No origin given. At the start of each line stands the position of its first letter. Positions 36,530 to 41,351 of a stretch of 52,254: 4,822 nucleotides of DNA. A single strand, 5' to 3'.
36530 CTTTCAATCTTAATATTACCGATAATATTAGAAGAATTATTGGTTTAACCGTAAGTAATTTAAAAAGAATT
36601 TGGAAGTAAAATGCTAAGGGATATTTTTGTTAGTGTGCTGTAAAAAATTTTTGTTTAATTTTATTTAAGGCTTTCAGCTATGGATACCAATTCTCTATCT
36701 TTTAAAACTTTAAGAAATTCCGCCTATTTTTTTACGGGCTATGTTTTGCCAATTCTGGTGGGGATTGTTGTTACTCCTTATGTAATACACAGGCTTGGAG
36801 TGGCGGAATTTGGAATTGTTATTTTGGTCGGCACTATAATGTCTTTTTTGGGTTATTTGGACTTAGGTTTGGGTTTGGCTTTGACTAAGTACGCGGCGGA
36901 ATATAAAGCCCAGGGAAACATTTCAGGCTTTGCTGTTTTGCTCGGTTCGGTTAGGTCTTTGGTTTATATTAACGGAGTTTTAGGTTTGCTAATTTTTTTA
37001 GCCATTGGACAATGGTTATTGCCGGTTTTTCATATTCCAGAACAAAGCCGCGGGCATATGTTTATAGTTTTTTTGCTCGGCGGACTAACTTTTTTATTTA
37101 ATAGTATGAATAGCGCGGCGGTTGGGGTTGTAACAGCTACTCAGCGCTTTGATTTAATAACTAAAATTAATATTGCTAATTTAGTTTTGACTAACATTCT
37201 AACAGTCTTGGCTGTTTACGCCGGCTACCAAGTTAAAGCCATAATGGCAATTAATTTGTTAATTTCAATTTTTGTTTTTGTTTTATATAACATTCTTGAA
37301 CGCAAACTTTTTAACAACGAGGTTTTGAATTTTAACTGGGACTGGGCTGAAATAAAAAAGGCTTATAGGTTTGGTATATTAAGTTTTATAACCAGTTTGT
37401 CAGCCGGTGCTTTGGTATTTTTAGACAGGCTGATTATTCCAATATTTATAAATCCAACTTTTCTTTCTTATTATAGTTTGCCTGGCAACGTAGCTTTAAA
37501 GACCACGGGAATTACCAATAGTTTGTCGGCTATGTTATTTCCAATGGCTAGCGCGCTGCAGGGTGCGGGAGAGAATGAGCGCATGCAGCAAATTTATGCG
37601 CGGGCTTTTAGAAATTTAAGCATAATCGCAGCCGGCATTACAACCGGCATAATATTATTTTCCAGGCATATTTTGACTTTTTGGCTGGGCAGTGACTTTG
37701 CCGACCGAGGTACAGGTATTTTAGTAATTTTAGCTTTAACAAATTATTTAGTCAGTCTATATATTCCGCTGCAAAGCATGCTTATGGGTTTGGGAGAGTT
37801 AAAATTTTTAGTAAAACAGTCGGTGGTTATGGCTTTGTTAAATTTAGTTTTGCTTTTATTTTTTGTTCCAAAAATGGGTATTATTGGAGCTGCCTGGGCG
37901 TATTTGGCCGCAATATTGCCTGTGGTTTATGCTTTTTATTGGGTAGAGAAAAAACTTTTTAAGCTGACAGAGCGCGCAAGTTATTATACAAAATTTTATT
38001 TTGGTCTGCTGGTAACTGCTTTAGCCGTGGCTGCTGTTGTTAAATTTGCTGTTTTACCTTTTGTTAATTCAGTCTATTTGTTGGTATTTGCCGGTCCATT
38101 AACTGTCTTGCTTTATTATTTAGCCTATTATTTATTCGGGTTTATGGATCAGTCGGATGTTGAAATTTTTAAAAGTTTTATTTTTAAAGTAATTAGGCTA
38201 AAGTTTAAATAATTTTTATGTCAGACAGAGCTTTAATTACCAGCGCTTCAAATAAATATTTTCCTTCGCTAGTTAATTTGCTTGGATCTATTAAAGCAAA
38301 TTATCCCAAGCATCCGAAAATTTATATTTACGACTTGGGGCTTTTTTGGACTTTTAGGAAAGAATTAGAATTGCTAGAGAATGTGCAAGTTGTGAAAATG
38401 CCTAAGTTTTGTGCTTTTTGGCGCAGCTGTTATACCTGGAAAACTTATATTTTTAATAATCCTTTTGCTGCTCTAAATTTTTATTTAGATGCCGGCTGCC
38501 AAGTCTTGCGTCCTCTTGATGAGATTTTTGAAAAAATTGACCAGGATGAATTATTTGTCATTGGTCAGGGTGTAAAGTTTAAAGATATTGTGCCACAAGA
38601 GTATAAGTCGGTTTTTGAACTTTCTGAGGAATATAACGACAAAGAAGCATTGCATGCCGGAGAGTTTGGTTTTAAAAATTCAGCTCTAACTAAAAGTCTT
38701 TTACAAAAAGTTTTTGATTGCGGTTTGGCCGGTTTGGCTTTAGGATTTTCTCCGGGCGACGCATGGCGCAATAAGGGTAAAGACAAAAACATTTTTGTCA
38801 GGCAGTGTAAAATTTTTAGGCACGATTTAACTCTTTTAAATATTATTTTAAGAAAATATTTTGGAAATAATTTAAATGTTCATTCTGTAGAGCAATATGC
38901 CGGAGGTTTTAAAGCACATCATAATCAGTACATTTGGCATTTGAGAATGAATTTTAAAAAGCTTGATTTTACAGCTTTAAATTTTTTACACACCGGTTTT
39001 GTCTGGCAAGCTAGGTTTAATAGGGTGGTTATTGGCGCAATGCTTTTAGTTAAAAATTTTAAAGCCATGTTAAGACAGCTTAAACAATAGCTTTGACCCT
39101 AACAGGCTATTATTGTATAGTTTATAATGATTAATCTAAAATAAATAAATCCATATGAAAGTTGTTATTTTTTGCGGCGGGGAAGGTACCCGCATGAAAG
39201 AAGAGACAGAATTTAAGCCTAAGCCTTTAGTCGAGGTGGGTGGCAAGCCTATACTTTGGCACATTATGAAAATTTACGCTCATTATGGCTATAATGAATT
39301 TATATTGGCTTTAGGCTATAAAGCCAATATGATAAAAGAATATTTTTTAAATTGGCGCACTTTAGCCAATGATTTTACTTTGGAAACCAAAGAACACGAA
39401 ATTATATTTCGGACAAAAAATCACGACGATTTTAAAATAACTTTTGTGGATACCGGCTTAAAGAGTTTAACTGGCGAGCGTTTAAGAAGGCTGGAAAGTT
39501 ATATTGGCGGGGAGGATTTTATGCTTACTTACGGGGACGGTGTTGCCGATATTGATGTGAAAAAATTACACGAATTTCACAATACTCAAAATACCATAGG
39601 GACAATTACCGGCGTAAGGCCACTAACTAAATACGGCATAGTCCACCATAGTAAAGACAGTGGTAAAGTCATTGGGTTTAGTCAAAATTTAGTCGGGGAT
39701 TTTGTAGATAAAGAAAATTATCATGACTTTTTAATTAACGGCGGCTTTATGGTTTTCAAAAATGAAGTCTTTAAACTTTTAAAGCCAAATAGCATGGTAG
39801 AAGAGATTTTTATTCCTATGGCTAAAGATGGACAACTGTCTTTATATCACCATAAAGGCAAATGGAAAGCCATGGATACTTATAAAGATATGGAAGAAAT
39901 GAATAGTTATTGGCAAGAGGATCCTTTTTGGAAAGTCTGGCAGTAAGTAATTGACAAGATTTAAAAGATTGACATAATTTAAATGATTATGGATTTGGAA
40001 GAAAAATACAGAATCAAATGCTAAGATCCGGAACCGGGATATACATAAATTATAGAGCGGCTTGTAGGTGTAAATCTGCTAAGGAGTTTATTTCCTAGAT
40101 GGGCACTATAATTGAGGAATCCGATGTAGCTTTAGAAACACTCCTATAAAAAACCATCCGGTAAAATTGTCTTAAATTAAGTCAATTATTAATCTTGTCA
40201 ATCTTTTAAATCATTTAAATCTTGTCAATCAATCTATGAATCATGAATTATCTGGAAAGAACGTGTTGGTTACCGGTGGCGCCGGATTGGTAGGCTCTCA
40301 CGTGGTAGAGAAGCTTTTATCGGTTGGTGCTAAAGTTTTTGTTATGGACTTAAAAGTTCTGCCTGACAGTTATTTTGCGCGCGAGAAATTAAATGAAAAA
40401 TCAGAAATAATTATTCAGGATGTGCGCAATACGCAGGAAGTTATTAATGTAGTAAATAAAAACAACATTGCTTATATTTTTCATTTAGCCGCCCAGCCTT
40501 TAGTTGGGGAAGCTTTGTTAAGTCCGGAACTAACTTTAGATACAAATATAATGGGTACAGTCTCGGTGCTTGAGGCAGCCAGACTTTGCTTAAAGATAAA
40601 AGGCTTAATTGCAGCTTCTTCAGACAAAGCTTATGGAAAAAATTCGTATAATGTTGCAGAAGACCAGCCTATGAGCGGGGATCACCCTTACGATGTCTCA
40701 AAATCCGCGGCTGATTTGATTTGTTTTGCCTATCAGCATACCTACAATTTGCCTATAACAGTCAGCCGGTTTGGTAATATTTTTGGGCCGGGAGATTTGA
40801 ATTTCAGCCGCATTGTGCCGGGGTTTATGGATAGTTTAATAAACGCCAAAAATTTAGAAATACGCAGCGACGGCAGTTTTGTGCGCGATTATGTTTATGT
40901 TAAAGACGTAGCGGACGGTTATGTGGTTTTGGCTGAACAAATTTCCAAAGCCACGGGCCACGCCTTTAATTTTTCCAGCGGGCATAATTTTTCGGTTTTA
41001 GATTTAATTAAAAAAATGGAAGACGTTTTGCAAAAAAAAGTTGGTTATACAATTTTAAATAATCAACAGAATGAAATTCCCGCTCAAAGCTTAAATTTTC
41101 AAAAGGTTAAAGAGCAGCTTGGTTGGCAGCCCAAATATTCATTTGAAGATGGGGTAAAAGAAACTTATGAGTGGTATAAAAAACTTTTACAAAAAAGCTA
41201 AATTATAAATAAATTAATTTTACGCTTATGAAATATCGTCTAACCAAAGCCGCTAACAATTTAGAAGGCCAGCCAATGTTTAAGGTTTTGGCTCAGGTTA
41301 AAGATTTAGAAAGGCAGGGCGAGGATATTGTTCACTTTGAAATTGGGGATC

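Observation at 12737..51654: Surface (S-layer-like) protein followed by about 35 kb of glycosylation genes: candidate protein O-glycosylation system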

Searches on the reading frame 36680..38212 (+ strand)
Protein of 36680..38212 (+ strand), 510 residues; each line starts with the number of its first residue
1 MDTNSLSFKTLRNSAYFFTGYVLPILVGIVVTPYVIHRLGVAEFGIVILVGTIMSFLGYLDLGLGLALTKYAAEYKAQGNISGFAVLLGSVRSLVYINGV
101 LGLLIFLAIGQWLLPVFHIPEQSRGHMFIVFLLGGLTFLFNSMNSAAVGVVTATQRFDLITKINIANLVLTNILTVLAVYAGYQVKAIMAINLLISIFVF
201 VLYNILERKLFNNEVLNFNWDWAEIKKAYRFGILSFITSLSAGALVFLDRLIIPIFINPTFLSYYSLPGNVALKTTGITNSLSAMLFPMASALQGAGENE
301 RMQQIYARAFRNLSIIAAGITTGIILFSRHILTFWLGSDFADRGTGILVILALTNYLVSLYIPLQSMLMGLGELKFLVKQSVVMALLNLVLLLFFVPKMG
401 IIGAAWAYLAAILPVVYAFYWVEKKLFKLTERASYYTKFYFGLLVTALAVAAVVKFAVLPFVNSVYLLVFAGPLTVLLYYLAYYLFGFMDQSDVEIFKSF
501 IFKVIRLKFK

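Call 4: search_protein_families(library=pfam, proteins=[window:36680-38212:+], max_evalue=0.01)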
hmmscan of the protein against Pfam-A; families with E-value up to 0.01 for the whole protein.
window:36680-38212:+ (510 aa): 2 families
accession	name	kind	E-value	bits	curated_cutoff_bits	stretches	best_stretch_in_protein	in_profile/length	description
PF13440.11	Polysacc_synt_3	-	7.4e-20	71.8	23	1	39-341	6-289/293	Polysaccharide biosynthesis protein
PF03023.19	MurJ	-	0.0011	18.2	27.4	1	136-470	106-444/451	Lipid II flippase MurJ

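Call 18: search_protein_families(library=ncbifam, proteins=[window:36680-38212:+], max_evalue=0.01)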
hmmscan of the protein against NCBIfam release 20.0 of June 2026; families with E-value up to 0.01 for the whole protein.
window:36680-38212:+ (510 aa): 3 families
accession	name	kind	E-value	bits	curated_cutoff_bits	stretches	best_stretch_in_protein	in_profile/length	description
NF007773.0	PRK10459.1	equivalog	1.8e-11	43.7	273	1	35-483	32-462/492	MOP flippase family protein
TIGR01695.1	murJ_mviN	equivalog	1.5e-07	30.5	235.55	1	117-488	115-498/506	murein biosynthesis integral membrane protein MurJ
TIGR00797.1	matE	subfamily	1.3e-05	24.3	147.4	1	286-468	52-237/396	MATE family efflux transporter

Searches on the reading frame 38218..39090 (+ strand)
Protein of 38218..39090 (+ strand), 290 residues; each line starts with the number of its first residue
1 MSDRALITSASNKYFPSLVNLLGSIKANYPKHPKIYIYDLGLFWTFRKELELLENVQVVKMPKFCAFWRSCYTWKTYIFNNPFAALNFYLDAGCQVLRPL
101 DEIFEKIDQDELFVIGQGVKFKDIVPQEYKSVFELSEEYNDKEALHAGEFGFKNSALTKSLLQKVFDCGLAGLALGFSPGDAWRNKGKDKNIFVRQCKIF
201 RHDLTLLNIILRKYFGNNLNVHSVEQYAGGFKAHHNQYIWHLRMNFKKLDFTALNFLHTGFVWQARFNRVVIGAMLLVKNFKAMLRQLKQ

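Call 4: search_protein_families(library=pfam, proteins=[window:38218-39090:+], max_evalue=0.01)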
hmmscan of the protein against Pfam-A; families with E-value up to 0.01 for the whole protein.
window:38218-39090:+ (290 aa): 0 families

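Call 47: search_protein_families(library=pfam, proteins=[window:38218-39087:+], max_evalue=10)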
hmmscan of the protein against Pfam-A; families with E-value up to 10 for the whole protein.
window:38218-39087:+ (290 aa): 1 family
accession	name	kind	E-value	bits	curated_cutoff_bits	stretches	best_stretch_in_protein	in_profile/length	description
PF07801.16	DUF1647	-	0.012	15.8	25.7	1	5-78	63-139/141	Protein of unknown function (DUF1647)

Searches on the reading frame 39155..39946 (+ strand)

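Call 5: search_protein_families(library=pfam, proteins=[window:39155-39946:+], max_evalue=0.01)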
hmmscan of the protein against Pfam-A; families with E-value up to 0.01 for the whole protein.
window:39155-39946:+ (263 aa): 2 families
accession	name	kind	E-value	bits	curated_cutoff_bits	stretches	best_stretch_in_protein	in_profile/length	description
PF00483.29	NTP_transferase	-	2.1e-12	47.6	21.2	1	2-250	1-239/245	Nucleotidyl transferase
PF12804.13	NTP_transf_3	-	7e-07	30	27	1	3-58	1-51/160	MobA-like NTP transferase domain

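Call 61: search_protein_families(library=ncbifam, proteins=[window:39155-39943:+], max_evalue=0.00001)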
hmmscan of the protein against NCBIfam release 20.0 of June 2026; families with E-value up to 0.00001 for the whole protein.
window:39155-39943:+ (263 aa): 13 families
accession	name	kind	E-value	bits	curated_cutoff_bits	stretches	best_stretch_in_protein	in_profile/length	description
TIGR02623.1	G1P_cyt_trans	equivalog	8e-76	254.9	300.25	1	1-262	1-255/255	glucose-1-phosphate cytidylyltransferase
TIGR03992.1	Arch_glmU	subfamily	1.3e-22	80.3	292.1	2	1-66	1-66/393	bifunctional sugar-1-phosphate nucleotidylyltransferase/acetyltransferase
NF041313.1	UDPGP_AglF_Halo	equivalog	4.2e-17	62.4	400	1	1-64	1-64/234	UTP--glucose-1-phosphate uridylyltransferase AglF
NF049965.1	GlMnHpPGnyltfHddC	equivalog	1.6e-15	57.3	300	1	1-66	1-66/221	D-glycero-D-manno-heptose 1-phosphate guanosyltransferase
NF052502.1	man1P_GTase_Rv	exception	7.7e-15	54.6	440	1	2-245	2-222/352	mannose-1-phosphate guanylyltransferase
NF045761.1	NAMPUrTaseMurU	equivalog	3.3e-14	53.3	250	1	1-64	1-64/226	N-acetylmuramate alpha-1-phosphate uridylyltransferase MurU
TIGR01099.1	galU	equivalog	1.6e-11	44.3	326.8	1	1-211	2-216/261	UTP--glucose-1-phosphate uridylyltransferase GalU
NF041173.1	Sug_nt_acttase_Thmprot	equivalog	2.9e-10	39.7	600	1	1-240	1-214/405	bifunctional sugar-1-phosphate nucleotidylyltransferase/acetyltransferase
TIGR01208.1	rmlA_long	equivalog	8.7e-10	38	320.25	1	2-65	1-65/353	glucose-1-phosphate thymidylyltransferase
NF041135.1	IPPtranDIPPsyn_Thcocales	equivalog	6.8e-09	35.2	580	1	1-66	1-62/419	bifunctional L-myo-inositol-1-phosphate cytidylyltransferase/CDP-L-myo-inositol myo-inositolphosphotransferase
TIGR01173.1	glmU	equivalog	3.4e-08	32.8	366.85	1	1-68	1-65/452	bifunctional UDP-N-acetylglucosamine diphosphorylase/glucosamine-1-phosphate N-acetyltransferase GlmU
TIGR02091.1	glgC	equivalog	4.9e-07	29.1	424.9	1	3-254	3-254/364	glucose-1-phosphate adenylyltransferase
NF001186.0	PRK00155.2-3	equivalog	3.5e-06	26.6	253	1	3-76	7-72/224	2-C-methyl-D-erythritol 4-phosphate cytidylyltransferase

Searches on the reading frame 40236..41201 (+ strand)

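Call 5: search_protein_families(library=pfam, proteins=[window:40236-41201:+], max_evalue=0.01)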
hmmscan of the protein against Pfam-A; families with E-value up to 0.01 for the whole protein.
window:40236-41201:+ (321 aa): 10 families
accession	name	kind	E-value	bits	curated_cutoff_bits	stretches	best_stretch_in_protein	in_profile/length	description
PF16363.11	GDP_Man_Dehyd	-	5.3e-51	174.5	27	1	11-310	1-332/332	GDP-mannose 4,6 dehydratase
PF01370.27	Epimerase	-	1.8e-47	162.2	20.9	1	10-245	1-238/240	NAD dependent epimerase/dehydratase family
PF02719.21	Polysacc_synt_2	-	5.8e-21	75.4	20.2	1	10-269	1-251/293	Polysaccharide biosynthesis protein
PF01073.25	3Beta_HSD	-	1.1e-19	71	22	1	11-239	1-235/280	3-beta hydroxysteroid dehydrogenase/isomerase family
PF07993.18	NAD_binding_4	-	8.5e-11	41.9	20.1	1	76-198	87-226/258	Male sterility protein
PF04321.23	RmlD_sub_bind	-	1e-06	28.5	27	1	9-267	2-233/287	RmlD substrate binding domain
PF00106.31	adh_short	-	0.0006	19.8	26.6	1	8-75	1-70/195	short chain dehydrogenase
PF13241.12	NAD_binding_7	-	0.00066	20.7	22.1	1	2-77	2-73/104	Putative NAD(P)-binding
PF02826.25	2-Hacid_dh_C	-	0.00074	19.4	25.1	1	2-79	31-115/178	D-isomer specific 2-hydroxyacid dehydrogenase, NAD binding domain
PF05368.20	NmrA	-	0.0012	18.9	27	0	8-37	3-32/298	NmrA-like family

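Call 61: search_protein_families(library=ncbifam, proteins=[window:40236-41198:+], max_evalue=0.00001)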
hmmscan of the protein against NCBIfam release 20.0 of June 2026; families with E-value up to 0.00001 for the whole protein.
window:40236-41198:+ (321 aa): 30 families (the best 25 are shown)
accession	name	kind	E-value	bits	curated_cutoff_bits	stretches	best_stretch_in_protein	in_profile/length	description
TIGR02622.1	CDP_4_6_dhtase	equivalog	1.6e-57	195.3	278.45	1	7-318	4-334/352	CDP-glucose 4,6-dehydratase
TIGR01181.1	dTDP_gluc_dehyt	equivalog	2e-51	175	365.1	1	10-316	2-313/321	dTDP-glucose 4,6-dehydratase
TIGR01179.1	galE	equivalog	1.7e-46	158.6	262.3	2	9-184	1-178/332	UDP-glucose 4-epimerase GalE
TIGR04180.1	EDH_00030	hypoth_equivalog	1.2e-44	152.5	475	1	10-302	1-297/297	NAD-dependent 4,6-dehydratase LegB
NF007956.0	PRK10675.1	subfamily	5.3e-32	111.3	394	2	199-316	213-331/338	UDP-glucose 4-epimerase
NF007490.0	PRK10084.1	subfamily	1.3e-28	100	649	1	9-315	2-335/361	dTDP-glucose 4,6-dehydratase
NF007582.0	PRK10217.1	equivalog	5.1e-27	94.9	698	1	8-314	2-331/355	dTDP-glucose 4,6-dehydratase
TIGR02197.1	heptose_epim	equivalog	7.7e-22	77.8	274.6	1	10-316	1-315/316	ADP-glyceromanno-heptose 6-epimerase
NF011728.1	PRK15181.1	equivalog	1.5e-19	70.3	760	1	5-315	13-338/348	Vi polysaccharide biosynthesis UDP-N-acetylglucosaminuronic acid C-4 epimerase TviC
NF047922.1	GDPFucSynFcl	equivalog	2.3e-19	70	500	1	8-316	3-303/308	GDP-L-fucose synthase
NF043036.1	ErythonDh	equivalog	1.5e-14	54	325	1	9-167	2-164/321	D-erythronate dehydrogenase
TIGR01472.1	gmd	equivalog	1.3e-13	50.9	415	1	9-310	2-334/342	GDP-mannose 4,6-dehydratase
NF008872.0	PRK11908.1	equivalog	1.7e-12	47.1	294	1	8-317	2-338/349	bifunctional UDP-4-keto-pentose/UDP-xylose synthase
TIGR03466.1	HpnA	hypoth_equivalog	2.4e-12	46.4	367.65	1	9-190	2-178/327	hopanoid-associated sugar epimerase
TIGR04130.1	FnlA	equivalog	5e-12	45.4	730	1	7-137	4-133/337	UDP-N-acetylglucosamine 4,6-dehydratase/5-epimerase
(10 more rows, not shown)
